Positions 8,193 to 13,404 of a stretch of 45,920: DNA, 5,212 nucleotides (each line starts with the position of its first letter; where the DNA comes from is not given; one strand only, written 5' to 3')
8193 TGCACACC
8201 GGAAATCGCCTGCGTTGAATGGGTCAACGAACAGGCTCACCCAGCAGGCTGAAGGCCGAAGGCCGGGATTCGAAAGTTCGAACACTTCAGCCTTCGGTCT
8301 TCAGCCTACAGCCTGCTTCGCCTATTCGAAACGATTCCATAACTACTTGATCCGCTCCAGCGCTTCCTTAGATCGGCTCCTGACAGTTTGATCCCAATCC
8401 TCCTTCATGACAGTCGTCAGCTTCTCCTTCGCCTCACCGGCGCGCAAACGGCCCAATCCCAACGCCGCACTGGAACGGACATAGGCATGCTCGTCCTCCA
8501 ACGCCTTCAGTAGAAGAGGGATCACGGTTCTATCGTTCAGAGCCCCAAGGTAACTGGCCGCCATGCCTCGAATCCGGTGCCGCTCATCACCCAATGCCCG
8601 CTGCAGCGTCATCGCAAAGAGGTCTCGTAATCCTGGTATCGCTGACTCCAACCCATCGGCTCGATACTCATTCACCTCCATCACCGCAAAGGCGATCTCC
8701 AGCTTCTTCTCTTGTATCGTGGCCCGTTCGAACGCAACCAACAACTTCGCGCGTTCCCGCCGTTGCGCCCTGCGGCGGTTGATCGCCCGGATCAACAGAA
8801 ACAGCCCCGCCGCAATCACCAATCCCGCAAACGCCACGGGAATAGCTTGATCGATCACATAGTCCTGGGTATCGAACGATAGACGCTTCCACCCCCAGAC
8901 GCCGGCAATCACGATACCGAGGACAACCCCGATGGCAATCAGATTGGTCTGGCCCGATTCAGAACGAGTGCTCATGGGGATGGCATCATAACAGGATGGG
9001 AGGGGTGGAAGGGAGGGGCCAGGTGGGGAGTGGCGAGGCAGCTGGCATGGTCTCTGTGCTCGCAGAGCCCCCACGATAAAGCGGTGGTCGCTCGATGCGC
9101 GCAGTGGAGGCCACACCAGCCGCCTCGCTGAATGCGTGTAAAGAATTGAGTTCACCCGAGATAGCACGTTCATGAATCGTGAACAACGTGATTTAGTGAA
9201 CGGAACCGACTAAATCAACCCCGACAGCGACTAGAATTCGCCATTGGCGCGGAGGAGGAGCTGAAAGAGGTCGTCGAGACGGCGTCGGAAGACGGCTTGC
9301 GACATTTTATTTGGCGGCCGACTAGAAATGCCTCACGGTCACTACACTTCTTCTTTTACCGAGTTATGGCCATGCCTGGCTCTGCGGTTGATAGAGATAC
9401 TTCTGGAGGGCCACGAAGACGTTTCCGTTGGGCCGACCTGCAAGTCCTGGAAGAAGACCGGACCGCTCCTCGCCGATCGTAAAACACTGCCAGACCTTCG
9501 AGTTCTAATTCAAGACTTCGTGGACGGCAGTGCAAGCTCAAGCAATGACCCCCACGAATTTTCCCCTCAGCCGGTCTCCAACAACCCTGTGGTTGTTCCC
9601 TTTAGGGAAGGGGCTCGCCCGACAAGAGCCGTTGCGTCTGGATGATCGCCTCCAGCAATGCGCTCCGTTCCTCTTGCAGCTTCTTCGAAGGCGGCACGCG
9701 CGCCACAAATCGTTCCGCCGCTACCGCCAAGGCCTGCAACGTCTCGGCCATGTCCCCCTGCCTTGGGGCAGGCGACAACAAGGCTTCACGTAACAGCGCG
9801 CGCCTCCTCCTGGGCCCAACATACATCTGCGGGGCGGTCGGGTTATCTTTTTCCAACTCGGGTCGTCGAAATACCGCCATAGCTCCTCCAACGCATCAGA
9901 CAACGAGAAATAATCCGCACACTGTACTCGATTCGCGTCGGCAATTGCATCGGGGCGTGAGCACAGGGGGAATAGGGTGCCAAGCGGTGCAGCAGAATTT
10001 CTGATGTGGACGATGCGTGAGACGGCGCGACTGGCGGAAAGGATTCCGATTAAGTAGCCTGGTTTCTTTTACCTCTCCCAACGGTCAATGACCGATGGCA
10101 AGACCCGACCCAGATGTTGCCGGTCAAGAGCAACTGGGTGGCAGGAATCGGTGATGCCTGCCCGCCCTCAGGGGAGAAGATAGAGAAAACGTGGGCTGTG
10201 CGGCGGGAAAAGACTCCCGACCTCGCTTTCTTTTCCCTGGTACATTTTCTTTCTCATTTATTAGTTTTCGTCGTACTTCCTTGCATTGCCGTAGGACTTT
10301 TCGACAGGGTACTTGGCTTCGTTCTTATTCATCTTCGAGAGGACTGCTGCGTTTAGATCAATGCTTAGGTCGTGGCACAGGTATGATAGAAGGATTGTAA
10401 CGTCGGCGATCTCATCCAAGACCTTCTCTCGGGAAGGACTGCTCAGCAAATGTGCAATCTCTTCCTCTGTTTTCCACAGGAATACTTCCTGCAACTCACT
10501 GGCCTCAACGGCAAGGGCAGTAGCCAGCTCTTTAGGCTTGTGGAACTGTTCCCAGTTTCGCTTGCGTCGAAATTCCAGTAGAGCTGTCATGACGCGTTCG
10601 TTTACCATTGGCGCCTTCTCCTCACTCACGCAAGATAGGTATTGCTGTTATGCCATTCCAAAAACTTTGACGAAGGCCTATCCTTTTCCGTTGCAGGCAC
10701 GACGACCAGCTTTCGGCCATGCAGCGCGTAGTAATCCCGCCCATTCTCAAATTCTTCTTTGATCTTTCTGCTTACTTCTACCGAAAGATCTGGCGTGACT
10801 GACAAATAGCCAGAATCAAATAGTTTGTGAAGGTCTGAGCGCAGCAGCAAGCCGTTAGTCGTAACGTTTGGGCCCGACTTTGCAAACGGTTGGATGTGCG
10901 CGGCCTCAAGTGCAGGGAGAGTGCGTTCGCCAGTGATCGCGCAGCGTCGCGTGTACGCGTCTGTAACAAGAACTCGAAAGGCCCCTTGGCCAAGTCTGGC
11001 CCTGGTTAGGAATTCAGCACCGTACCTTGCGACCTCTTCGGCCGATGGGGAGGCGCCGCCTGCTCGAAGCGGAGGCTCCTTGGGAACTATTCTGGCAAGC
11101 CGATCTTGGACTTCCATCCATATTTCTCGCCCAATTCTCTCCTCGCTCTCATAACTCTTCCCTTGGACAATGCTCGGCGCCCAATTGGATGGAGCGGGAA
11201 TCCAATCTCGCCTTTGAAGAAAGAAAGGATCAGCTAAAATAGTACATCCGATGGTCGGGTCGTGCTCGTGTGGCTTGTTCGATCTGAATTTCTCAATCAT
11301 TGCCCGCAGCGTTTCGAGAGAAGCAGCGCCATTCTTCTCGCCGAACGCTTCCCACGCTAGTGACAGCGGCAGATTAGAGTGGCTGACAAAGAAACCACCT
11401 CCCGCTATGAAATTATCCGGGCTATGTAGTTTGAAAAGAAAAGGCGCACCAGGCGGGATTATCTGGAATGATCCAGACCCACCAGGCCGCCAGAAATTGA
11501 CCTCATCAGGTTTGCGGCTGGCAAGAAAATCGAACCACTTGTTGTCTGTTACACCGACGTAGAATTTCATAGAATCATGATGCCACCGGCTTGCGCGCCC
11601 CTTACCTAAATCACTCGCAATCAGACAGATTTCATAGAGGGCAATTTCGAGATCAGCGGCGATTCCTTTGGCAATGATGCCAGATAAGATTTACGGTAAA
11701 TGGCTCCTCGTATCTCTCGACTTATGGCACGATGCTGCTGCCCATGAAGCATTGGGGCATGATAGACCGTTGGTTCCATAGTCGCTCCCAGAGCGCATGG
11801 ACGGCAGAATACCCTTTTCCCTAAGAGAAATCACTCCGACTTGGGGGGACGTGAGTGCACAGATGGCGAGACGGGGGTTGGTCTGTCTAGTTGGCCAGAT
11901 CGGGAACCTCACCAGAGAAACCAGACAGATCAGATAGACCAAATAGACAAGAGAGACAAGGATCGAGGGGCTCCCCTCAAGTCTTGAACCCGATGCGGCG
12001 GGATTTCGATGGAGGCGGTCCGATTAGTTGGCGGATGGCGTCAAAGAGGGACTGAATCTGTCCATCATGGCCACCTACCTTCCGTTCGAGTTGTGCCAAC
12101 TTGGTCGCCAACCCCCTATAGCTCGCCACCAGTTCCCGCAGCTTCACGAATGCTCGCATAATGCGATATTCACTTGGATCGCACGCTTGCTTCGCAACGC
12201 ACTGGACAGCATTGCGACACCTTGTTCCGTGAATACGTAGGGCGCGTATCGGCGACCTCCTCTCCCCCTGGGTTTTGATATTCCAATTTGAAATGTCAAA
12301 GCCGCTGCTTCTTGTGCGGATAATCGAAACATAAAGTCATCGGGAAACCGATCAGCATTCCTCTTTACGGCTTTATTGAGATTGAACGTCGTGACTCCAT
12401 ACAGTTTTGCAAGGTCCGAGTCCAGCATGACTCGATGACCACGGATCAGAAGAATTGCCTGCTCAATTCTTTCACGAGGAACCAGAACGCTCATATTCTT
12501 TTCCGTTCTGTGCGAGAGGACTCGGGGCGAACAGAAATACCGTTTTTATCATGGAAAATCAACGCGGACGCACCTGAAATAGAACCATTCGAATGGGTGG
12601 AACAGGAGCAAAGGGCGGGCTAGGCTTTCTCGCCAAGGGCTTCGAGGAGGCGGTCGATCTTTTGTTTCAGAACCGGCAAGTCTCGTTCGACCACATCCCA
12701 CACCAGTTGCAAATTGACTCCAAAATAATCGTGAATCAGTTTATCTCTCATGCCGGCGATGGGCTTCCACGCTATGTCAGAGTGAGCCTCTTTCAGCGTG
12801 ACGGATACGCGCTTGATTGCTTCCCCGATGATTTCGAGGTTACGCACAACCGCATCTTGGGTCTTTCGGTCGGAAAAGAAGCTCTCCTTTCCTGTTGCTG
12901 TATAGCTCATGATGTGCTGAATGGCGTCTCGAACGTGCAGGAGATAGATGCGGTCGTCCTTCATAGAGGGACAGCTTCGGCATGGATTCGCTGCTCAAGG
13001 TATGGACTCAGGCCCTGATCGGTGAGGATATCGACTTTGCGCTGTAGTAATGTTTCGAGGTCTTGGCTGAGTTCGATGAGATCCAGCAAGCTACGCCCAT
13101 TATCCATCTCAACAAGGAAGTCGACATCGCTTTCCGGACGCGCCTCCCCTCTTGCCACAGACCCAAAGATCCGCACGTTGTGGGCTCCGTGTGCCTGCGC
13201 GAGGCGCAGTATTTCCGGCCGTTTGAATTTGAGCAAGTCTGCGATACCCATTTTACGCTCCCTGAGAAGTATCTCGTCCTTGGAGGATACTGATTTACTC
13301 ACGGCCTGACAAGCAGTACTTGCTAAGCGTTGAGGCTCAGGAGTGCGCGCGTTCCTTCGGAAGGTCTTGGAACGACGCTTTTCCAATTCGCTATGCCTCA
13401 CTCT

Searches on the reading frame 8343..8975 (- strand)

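Call 74: search_protein_families(library=pfam, proteins=[window:8343-8975:-], max_evalue=0.001)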
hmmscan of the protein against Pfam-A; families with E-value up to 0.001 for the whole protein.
window:8343-8975:- (210 aa): 4 families
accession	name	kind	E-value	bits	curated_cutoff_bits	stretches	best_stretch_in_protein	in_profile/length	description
PF13646.12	HEAT_2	-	4.1e-15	56.3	27.7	1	124-207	5-88/88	HEAT repeats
PF03130.22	HEAT_PBS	-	6e-08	32.9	20.9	0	135-161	1-27/27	PBS lyase HEAT-like repeat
PF02985.28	HEAT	-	3.1e-07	30.5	23.5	1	151-177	1-27/31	HEAT repeat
PF13513.12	HEAT_EZ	-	5.1e-05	24.1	27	0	151-177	29-55/55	HEAT-like repeat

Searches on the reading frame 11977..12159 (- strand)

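Call 45: search_protein_families(library=pfam, proteins=[window:11977-12159:-], max_evalue=0.01)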
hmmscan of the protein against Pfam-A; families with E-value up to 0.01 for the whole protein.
window:11977-12159:- (60 aa): 0 families

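Call 76: search_protein_families(library=padloc, proteins=[window:11977-12159:-], max_evalue=0.001)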
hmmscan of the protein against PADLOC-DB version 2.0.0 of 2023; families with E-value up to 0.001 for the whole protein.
window:11977-12159:- (60 aa): 1 family
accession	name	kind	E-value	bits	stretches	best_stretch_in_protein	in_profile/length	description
PDLC04856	PDC-S05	-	2.9e-05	21.9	1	1-49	113-165/177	-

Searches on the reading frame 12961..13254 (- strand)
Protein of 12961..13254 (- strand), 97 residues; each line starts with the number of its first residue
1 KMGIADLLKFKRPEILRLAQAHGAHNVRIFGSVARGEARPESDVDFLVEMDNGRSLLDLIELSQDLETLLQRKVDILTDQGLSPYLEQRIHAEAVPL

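Call 45: search_protein_families(library=pfam, proteins=[window:12961-13254:-], max_evalue=0.01)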
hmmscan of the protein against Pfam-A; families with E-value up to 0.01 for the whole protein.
window:12961-13254:- (97 aa): 4 families
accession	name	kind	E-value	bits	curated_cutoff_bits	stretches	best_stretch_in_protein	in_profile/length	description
PF01909.29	NTP_transf_2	-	7.8e-15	55.5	21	1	25-94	15-90/93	Nucleotidyltransferase domain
PF18765.7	Polbeta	-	4.4e-12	46.4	26.9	1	25-93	14-83/93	Polymerase beta, Nucleotidyltransferase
PF22600.2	MTPAP-like_central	-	0.00063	20.3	27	1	20-71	35-85/139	Poly(A) RNA polymerase, mitochondrial-like, central palm domain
PF10620.15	MdcG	-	0.004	17.5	26.5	0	25-76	29-85/121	Phosphoribosyl-dephospho-CoA transferase MdcG C-terminal domain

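Call 76: search_protein_families(library=padloc, proteins=[window:12961-13254:-], max_evalue=0.001)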
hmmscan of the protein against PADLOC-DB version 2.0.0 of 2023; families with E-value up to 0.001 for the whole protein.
window:12961-13254:- (97 aa): 10 families
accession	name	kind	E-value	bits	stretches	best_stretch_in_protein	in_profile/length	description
PDLC04904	PDC-S09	-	2.5e-37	125.2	1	4-97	5-98/104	-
PDLC04902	PDC-S09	-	3.2e-31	105.5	1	7-96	4-94/97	-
PDLC04906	PDC-S09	-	1.5e-22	77.8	1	6-95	6-96/98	-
PDLC04905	PDC-S09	-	2e-19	67.8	1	8-94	5-95/101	-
PDLC04903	PDC-S09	-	1.7e-08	32.7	1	25-76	27-78/108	-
PDLC04368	PDC-M05A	-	2.4e-07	28.8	1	28-76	111-158/201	-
PDLC04907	PDC-S09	-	3.3e-06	25.2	1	17-53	20-56/114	-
PDLC04369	PDC-M05A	-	2.6e-05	21.9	1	27-50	106-129/201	-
PDLC04778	PDC-M70A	-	0.00015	19.2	1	25-72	48-94/355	-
PDLC04372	PDC-M05A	-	0.00057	18.2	1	29-75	81-126/167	-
